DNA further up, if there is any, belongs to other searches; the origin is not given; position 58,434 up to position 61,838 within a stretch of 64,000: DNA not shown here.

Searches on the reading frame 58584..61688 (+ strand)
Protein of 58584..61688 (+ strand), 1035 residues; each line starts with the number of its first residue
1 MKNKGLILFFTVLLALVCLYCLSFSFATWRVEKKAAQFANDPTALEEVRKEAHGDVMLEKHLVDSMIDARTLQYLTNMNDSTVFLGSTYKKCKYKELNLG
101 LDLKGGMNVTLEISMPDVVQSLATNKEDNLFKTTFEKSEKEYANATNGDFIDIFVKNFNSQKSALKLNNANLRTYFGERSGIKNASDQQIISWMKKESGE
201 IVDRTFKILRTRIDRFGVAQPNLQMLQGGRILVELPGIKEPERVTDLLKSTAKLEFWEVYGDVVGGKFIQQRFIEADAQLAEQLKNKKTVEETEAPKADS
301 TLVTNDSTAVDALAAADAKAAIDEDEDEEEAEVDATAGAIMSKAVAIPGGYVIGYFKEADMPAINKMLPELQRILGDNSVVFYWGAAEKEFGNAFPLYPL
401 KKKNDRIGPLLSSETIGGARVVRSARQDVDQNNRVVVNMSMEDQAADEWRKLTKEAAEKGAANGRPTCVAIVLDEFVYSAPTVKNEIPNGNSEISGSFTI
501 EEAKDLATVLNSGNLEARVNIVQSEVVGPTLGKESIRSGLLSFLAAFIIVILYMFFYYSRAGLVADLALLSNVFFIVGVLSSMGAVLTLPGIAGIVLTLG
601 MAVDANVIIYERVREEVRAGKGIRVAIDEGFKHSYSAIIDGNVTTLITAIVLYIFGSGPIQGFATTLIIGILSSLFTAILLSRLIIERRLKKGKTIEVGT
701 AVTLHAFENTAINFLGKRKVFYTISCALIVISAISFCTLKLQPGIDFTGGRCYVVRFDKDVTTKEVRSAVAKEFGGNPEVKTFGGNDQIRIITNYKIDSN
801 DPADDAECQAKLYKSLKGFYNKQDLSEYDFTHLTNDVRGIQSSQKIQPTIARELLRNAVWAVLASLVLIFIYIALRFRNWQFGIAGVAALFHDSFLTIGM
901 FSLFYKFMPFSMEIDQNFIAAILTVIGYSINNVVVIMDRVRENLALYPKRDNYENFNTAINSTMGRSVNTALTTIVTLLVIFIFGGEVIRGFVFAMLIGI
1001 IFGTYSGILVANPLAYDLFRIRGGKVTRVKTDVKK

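Call 71: search_protein_families(library=pfam, proteins=[window:58584-61688:+], max_evalue=0.0001)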
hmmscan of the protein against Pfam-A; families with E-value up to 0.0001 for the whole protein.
window:58584-61688:+ (1035 aa): 4 families
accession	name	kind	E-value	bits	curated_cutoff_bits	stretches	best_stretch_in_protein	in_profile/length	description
PF02355.23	SecD_SecF_C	-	7.5e-79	264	20.5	2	840-1018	15-186/189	Protein export membrane protein SecD/SecF, C-terminal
PF22599.2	SecDF_P1_head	-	5.4e-22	78.3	27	1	412-517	16-114/114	SecDF, P1 head subdomain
PF21760.3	SecD_1st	-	3.6e-18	65.2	27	1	202-259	1-58/60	Protein translocase subunit SecDF, P1 domain, N-terminal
PF07549.19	Sec_GG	-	2.1e-12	46.6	20.3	1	734-761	1-28/28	SecD/SecF GG Motif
